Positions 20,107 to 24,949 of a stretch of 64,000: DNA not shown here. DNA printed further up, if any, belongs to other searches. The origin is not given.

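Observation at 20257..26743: sbcD-sbcC embedded in a four-gene nuclease operon: DUF429-like, SbcD, SbcC, DUF2779-like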

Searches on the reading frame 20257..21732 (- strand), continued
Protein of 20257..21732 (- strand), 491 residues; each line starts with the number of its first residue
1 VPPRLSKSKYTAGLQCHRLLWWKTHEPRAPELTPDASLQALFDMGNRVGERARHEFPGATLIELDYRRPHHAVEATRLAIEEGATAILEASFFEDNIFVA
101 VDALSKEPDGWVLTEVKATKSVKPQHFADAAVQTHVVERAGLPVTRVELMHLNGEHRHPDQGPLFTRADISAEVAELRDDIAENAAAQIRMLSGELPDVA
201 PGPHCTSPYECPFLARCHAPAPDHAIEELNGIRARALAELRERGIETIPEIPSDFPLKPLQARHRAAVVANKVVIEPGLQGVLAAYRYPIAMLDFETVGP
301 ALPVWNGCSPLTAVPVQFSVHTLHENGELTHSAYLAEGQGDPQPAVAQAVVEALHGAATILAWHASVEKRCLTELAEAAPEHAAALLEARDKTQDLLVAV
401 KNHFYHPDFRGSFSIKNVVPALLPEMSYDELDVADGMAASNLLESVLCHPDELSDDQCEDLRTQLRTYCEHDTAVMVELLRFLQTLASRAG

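Call 113: get_annotated_region(hit=H27, flank=10000)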
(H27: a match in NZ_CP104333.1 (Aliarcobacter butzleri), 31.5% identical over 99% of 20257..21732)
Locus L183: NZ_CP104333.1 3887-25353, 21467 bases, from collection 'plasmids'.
description: Aliarcobacter butzleri strain P1200 plasmid p83_DSM_105473, complete sequence
organism: Aliarcobacter butzleri (NCBI taxid 28197)
taxonomy: Bacteria; Campylobacterota; Epsilonproteobacteria; Campylobacterales; Arcobacteraceae; Aliarcobacter; Aliarcobacter butzleri
host: -; source: poultry meat; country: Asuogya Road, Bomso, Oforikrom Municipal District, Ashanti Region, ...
typing (MOB-suite, as given by PLSDB): non-mobilizable; replicon rep_cluster_1118
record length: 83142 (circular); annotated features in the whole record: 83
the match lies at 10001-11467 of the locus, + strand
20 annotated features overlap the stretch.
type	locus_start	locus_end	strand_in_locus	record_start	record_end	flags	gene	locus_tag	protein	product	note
CDS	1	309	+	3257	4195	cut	-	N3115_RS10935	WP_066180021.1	hypothetical protein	-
CDS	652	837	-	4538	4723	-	-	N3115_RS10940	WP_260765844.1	hypothetical protein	-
CDS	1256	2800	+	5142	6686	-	istA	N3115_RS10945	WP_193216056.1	IS21 family transposase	-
CDS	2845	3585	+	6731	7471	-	istB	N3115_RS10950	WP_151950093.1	IS21-like element helper ATPase IstB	-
CDS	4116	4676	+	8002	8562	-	-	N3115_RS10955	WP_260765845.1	recombinase family protein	GO:0006310 - DNA recombination [Evidence IEA]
CDS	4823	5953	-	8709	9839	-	-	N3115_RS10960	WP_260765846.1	hypothetical protein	-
CDS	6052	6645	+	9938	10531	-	-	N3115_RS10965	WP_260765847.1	hypothetical protein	-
CDS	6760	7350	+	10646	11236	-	-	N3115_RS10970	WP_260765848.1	DnaB helicase C-terminal domain-containing protein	-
CDS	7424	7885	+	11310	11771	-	-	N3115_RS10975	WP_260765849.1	PD-(D/E)XK nuclease family protein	-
CDS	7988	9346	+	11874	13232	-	-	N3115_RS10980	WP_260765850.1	transposase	-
CDS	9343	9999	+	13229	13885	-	-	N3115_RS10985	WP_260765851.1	hypothetical protein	-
CDS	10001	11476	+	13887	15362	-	-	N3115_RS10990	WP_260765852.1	DUF2779 domain-containing protein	-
CDS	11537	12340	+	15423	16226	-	-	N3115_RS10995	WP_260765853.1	WYL domain-containing protein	-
CDS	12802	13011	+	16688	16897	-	-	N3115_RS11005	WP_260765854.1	hypothetical protein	-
CDS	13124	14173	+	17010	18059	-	-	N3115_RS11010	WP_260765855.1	IS630 family transposase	-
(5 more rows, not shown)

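Call 114: search_protein_families(library=padloc, proteins=[L167:6848-8944:+, L167:8992-10494:+, L167:10500-11462:+, L152:4911-5999:+, L170:6517-8943:+], max_evalue=0.00001)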
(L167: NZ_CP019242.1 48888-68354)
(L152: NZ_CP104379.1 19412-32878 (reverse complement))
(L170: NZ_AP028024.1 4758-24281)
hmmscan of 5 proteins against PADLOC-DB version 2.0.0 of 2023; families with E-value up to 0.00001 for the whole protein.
L167:6848-8944:+ (698 aa): 8 families
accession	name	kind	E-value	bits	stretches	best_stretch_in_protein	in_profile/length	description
PDLC02196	IetA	-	2.6e-40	137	1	491-664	122-296/374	-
PDLC02195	IetA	-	9.6e-35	118.6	1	493-661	139-308/395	-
PDLC04232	IetA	-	3.6e-32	110.1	1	493-636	118-264/330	-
PDLC00915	TRIP13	-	1.7e-21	75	1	492-653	64-246/302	TRIP13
PDLC04231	IetA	-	1.5e-20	72.1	1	492-616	118-245/262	-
PDLC00914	TRIP13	-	1.6e-16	58.6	1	486-652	66-252/302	TRIP13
PDLC03838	DolB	-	5.6e-07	27.1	0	490-561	165-241/375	-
PDLC04140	mad8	-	6.4e-06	23.9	0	248-275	25-52/314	mads_8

L167:8992-10494:+ (500 aa): 1 family
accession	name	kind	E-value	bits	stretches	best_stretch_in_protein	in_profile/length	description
PDLC01447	Cas4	-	4.3e-06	25.3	1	4-227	5-160/161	"CAS-I,CAS-II,CAS-III,CAS-IV,CAS-V,CAS-VI; acquisition_associated"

L167:10500-11462:+ (320 aa): 2 families
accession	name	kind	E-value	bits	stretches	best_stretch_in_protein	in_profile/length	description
PDLC01652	WYL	-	2.7e-18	64.8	1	150-310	11-142/162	"CAS-I,CAS-II,CAS-III,CAS-IV,CAS-V,CAS-VI; associated_signaling"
PDLC01457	WYL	-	5.5e-14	50.3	1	15-310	7-221/229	"CAS-I,CAS-II,CAS-III,CAS-IV,CAS-V,CAS-VI; associated_signaling"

L152:4911-5999:+ (362 aa): 7 families
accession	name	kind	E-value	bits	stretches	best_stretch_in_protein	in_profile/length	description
PDLC04983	PDC-S26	-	6.8e-50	168.7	1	7-300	11-304/413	-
PDLC04980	PDC-S26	-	2.8e-44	150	1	3-302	3-318/389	-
PDLC04974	PDC-S26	-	7.8e-38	128.8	1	4-351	5-357/401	-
PDLC04976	PDC-S26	-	3.7e-15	54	1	21-210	22-236/451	-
PDLC04977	PDC-S26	-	7.6e-12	43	1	22-259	21-250/400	-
PDLC04972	PDC-S26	-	1.5e-08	32.4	1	19-270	19-273/397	-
PDLC04975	PDC-S26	-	4.1e-06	24.4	1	47-316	37-308/351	-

L170:6517-8943:+ (808 aa): 1 family
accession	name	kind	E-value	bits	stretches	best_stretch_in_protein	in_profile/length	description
PDLC03838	DolB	-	8.6e-07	26.5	0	490-599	139-242/375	-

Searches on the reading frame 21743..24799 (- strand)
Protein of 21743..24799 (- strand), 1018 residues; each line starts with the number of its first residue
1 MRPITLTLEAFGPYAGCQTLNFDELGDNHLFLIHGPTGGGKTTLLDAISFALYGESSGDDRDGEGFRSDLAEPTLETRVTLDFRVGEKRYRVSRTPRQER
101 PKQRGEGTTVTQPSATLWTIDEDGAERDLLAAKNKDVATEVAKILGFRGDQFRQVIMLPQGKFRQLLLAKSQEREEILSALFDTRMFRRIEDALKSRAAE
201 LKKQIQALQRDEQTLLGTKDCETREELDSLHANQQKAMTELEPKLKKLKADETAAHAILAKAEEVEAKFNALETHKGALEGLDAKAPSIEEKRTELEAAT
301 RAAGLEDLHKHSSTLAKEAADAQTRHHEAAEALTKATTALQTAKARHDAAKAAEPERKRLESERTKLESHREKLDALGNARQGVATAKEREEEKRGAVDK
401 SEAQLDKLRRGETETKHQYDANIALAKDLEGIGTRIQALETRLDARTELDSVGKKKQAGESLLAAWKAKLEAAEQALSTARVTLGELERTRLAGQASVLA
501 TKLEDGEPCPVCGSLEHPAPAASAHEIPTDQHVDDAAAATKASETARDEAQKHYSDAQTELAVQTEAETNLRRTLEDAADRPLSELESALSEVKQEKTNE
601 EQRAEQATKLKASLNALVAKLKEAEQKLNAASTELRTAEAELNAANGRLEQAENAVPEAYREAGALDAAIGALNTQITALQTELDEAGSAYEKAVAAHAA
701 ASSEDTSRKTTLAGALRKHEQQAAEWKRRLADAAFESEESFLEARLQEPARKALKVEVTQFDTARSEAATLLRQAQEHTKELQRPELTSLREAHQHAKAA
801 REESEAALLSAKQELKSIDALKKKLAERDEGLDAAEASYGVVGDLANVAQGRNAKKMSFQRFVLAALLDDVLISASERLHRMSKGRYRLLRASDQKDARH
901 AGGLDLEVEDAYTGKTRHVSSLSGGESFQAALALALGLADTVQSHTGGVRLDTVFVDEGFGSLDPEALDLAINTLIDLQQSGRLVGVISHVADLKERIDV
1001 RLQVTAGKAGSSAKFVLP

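Call 4: search_protein_families(library=pfam, proteins=[window:21743-24799:-], max_evalue=0.01)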
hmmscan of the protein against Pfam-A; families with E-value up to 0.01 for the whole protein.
window:21743-24799:- (1018 aa): 4 families
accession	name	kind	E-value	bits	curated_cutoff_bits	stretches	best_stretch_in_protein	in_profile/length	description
PF13476.12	AAA_23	-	5.2e-26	93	27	1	6-216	2-197/201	AAA domain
PF13558.12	SbcC_Walker_B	-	9.9e-10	39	27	1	899-975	7-88/90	SbcC/RAD50-like, Walker B motif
PF13555.12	AAA_29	-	3e-06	27.3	27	1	12-56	10-50/61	P-loop containing region of AAA domain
PF13304.12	AAA_21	-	0.00047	20.8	27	1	33-93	4-75/304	AAA domain, putative AbiEii toxin, Type IV TA system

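Call 5: search_protein_families(library=ncbifam, proteins=[window:21743-24799:-], max_evalue=0.01)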
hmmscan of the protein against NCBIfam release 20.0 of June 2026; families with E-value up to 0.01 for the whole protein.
window:21743-24799:- (1018 aa): 19 families
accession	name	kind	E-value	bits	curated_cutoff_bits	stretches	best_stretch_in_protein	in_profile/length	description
NF041751.2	sbcc_Staph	equivalog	8.7e-136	454.3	920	1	1-1015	1-1006/1007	exonuclease subunit SbcC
TIGR00618.1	sbcc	subfamily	2.8e-90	303.7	478.5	2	1-528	1-524/1043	exonuclease subunit SbcC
NF041752.4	sbcc_Bac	equivalog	5.5e-58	196.8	1420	3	1-413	1-402/1130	exonuclease subunit SbcC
NF007600.2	PRK10246.1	equivalog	1e-48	166.1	750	1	27-1005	29-1030/1047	exonuclease subunit SbcC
NF003034.1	PRK03918.1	equivalog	9.8e-19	66.8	700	1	32-825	27-730/878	DNA double-strand break repair ATPase Rad50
NF002572.0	PRK02224.1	equivalog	9.6e-17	60.6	1087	1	6-569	6-513/888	DNA double-strand break repair ATPase Rad50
NF041034.1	Rad50_Sulf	equivalog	1.9e-15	55.8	1000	1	33-704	28-616/872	DNA double-strand break repair ATPase Rad50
NF045487.1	ASRP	equivalog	7.2e-15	54.6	300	2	326-691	127-476/593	archaea-specific SMC-related protein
NF002244.0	PRK01156.1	equivalog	1.7e-12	46.3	847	1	31-276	26-234/895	DNA double-strand break repair ATPase Rad50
NF041035.1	Rad50_Halo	equivalog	4.9e-12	45.1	1000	1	5-605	5-547/883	DNA double-strand break repair ATPase Rad50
NF053563.1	Rkd4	equivalog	2e-11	42.8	860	1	6-444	6-408/747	arcadin-4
TIGR03185.1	DNA_S_dndD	equivalog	2.4e-11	42.8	245.85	1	5-94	5-106/650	DNA sulfur modification protein DndD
TIGR02169.1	SMC_prok_A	equivalog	7.4e-08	30.5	729.4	2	549-827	668-946/1165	chromosome segregation protein SMC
NF045780.1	TrlF_fam_ATP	equivalog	2.1e-06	26.8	350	1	38-424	319-694/944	TrlF family AAA-like ATPase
TIGR02168.1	SMC_prok_B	equivalog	2.4e-06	25.6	567.35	1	549-848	229-533/1181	chromosome segregation protein SMC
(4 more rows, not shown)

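Call 6: search_protein_families(library=padloc, proteins=[window:21743-24799:-], max_evalue=0.01)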
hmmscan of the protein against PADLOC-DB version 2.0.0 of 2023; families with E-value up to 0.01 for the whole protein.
window:21743-24799:- (1018 aa): 40 families (the best 25 are shown)
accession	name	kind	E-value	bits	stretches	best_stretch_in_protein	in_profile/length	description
PDLC03859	LmuB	-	6.2e-19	66.6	2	24-410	20-402/611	-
PDLC03865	LmuB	-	2e-16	57.4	1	172-815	226-839/1007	-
PDLC02730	PbeC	-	8.1e-16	55.9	1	1-282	1-285/651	PbeC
PDLC02741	PbeC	-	3.7e-13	46.9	1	6-285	6-282/644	PbeC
PDLC02739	PbeC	-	4.1e-13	46.9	1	1-297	1-289/644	PbeC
PDLC02740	PbeC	-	3.1e-12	44.1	1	5-68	5-69/648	PbeC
PDLC02668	DndD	-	3.4e-12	44.1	1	5-98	5-112/659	DndD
PDLC02747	PbeC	-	3.3e-11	40.8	1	5-95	5-98/632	PbeC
PDLC02731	PbeC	-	1.6e-10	38.5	1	5-57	5-60/645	PbeC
PDLC02714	PbeC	-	4.4e-10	37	1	1-128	1-132/651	PbeC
PDLC02726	PbeC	-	8.7e-10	35.7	1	18-127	17-123/637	PbeC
PDLC02713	PbeC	-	1e-09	35.7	1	4-94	4-100/626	PbeC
PDLC02756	PbeC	-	4.3e-09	33.9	1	5-61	5-64/643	PbeC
PDLC02663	DndD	-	1.7e-08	31.8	1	5-64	5-69/675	DndD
PDLC04135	mad3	-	2.6e-08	31.8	1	19-248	17-229/374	mads_3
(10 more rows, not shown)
